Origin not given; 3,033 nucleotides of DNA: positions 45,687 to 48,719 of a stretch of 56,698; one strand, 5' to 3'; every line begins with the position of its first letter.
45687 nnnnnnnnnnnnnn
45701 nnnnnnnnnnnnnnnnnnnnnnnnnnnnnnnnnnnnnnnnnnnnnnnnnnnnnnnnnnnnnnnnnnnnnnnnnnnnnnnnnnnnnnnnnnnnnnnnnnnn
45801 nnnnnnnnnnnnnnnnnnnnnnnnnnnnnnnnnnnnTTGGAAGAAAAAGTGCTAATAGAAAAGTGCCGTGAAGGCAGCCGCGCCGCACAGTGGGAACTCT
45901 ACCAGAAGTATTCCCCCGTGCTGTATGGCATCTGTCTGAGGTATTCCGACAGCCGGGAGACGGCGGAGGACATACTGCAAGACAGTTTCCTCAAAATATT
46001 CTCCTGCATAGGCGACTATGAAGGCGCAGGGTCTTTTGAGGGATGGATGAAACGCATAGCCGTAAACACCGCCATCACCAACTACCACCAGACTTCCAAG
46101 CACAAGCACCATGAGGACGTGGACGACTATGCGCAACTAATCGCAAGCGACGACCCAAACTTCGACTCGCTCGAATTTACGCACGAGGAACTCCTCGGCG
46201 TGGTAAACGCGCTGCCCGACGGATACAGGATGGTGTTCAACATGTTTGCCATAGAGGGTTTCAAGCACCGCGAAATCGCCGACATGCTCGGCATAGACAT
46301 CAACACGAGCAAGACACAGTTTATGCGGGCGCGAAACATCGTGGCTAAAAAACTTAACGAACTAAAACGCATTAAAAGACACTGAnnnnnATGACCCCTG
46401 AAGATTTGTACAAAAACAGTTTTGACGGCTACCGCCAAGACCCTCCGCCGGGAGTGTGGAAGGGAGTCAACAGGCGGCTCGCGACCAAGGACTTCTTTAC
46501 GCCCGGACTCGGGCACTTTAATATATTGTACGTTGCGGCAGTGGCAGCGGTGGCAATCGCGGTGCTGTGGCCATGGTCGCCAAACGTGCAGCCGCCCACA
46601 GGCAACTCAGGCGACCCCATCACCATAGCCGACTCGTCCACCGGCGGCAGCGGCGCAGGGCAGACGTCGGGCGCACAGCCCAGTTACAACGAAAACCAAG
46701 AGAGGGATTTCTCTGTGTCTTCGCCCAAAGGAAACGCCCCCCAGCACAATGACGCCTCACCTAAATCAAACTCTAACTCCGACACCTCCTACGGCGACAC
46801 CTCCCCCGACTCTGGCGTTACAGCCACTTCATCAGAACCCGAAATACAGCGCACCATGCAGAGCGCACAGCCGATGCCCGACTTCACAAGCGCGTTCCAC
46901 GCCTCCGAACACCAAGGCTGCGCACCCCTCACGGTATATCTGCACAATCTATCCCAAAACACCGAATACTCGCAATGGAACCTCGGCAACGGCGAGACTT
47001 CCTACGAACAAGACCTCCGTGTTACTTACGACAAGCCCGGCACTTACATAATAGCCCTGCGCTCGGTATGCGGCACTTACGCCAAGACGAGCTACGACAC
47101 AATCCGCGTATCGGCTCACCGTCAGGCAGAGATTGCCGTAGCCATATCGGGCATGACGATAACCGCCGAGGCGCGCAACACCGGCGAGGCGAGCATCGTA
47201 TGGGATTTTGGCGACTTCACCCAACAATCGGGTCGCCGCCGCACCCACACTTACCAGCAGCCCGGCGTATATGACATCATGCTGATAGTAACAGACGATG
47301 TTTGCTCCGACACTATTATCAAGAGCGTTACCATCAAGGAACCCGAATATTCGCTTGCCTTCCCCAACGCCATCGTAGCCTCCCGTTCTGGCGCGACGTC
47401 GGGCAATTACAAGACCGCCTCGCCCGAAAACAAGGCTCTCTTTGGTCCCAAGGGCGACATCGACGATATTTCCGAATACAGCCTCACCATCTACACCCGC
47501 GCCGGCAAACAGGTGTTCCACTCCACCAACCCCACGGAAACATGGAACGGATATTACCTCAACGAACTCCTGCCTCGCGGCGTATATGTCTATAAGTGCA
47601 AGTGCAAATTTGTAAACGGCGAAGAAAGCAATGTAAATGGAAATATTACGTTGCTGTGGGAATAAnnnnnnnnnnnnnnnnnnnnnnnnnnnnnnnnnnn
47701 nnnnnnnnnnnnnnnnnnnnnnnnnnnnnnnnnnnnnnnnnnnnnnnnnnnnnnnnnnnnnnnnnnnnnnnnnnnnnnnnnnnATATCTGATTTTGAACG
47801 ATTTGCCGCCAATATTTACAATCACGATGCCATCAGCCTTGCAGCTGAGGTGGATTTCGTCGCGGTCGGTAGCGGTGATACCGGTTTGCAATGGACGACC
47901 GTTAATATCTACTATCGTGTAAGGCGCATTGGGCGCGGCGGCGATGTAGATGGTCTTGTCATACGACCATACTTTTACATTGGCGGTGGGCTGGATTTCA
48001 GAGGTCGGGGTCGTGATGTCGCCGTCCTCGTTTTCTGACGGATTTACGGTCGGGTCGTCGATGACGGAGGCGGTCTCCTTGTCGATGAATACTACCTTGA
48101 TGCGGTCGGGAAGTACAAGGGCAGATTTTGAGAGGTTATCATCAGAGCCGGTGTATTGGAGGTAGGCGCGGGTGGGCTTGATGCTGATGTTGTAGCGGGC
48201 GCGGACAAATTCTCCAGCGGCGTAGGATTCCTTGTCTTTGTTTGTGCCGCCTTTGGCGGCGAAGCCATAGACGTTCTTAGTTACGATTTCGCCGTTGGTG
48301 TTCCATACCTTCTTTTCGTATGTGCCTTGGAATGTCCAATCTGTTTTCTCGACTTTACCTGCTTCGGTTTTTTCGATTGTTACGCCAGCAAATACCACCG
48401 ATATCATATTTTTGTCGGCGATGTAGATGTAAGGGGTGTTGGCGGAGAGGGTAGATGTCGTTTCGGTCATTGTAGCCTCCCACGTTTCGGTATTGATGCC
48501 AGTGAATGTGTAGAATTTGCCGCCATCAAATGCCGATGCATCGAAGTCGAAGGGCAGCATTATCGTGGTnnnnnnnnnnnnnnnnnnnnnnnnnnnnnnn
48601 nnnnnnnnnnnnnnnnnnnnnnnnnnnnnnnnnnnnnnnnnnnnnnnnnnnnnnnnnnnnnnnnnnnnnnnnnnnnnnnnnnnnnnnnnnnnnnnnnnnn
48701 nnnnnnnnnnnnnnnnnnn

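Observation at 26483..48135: The two giant surface-protein genes end in homologous modules and identical 3' flanks, forming inverted repeats ~21 kb apart around core genes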

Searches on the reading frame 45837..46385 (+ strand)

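Call 15: search_protein_families(library=pfam, proteins=[window:45837-46385:+], max_evalue=0.00001)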
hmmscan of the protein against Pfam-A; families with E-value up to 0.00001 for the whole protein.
window:45837-46385:+ (182 aa): 2 families
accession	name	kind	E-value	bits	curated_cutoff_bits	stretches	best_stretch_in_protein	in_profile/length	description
PF04542.20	Sigma70_r2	-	6.1e-14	52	24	1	21-85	1-67/71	Sigma-70 region 2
PF08281.18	Sigma70_r4_2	-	7.6e-13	48.3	25.7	1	117-166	2-51/54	Sigma-70, region 4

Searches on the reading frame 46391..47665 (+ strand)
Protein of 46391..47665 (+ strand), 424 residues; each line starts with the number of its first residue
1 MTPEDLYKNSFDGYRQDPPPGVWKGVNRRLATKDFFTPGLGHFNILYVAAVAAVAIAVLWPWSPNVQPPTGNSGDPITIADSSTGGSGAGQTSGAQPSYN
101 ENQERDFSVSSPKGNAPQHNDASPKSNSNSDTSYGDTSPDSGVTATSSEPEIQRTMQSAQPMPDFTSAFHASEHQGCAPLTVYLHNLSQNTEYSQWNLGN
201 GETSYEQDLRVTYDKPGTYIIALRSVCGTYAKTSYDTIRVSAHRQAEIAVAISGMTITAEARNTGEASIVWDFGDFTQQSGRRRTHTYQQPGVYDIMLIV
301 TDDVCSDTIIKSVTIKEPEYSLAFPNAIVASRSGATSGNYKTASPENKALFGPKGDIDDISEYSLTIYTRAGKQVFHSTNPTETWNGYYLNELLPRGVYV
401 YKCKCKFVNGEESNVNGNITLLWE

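Call 15: search_protein_families(library=pfam, proteins=[window:46391-47665:+], max_evalue=0.00001)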
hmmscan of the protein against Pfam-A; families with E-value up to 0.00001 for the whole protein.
window:46391-47665:+ (424 aa): 3 families
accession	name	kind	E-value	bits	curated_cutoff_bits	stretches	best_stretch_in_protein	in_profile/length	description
PF18911.6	PKD_4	-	1.4e-17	64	27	1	262-304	30-72/85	PKD domain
PF00801.26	PKD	-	1.9e-12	47.4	23.5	1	250-308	12-73/80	PKD domain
PF13585.12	CHU_C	-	6.8e-09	36.2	27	1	357-420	23-85/86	CHU_C Type IX secretion signal domain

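Call 41: find_encoding_contigs(protein=window:46391-47662:+, flank=10000, max_places=8)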
Protein window:46391-47662:+ (424 aa): no gene with exactly this product is on record in the collection.

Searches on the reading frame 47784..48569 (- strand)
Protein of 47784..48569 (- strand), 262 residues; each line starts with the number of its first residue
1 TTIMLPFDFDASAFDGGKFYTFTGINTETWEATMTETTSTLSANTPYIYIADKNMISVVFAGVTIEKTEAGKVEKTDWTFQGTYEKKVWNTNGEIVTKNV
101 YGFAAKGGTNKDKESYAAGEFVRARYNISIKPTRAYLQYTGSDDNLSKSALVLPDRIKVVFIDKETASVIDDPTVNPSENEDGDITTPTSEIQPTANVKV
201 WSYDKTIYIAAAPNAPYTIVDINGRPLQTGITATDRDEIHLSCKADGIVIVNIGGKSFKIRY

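Call 10: search_protein_families(library=pfam, proteins=[window:47784-48569:-], max_evalue=10)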
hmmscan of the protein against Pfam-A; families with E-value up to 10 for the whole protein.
seq(262 aa): 1 family
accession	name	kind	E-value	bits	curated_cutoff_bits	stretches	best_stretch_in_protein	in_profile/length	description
PF19910.5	DUF6383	-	0.00031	21.3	23.7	1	189-259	4-71/74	Domain of unknown function (DUF6383)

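Call 11: search_protein_families(library=ncbifam, proteins=[window:47784-48569:-], max_evalue=10)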
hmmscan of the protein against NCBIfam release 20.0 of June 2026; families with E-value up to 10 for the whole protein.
seq(262 aa): 2 families
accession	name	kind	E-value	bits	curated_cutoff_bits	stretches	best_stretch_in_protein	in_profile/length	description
TIGR04183.1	Por_Secre_tail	domain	0.012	15.6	23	1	206-258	12-63/72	T9SS type A sorting domain-containing protein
NF005815.0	PRK07681.1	equivalog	0.034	13.2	545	1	97-162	60-122/399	LL-diaminopimelate aminotransferase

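Call 52: search_protein_representatives(protein=window:47784-48569:-)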
Query: 262 residues. Proteins with E-value up to 0.001 (for the whole library): 990; up to 1e-10: 511; up to 1e-30: 122. The best 150 are listed.
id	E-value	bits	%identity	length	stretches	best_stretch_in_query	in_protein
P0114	3.9e-140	481.8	86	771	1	1-262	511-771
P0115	5.3e-137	471.6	84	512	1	1-262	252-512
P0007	3.1e-94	331.5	66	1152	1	1-262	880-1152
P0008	6.4e-89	314.1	64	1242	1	1-262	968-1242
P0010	6.3e-79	281.3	61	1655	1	1-262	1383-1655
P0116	1.3e-73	263.9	57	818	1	1-262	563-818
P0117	4.3e-73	262.2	63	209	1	57-262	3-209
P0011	2.5e-67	243.3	58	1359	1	1-262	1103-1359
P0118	2.1e-66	240.3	59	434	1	2-262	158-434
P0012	1.9e-63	230.6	56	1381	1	2-262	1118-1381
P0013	2.9e-63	230.0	54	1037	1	2-262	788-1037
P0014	5.9e-63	229.0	56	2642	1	2-262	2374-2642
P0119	2.3e-61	223.8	55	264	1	2-262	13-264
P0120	5.9e-61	222.4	59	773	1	2-262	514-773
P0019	5.1e-60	219.4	54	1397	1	2-262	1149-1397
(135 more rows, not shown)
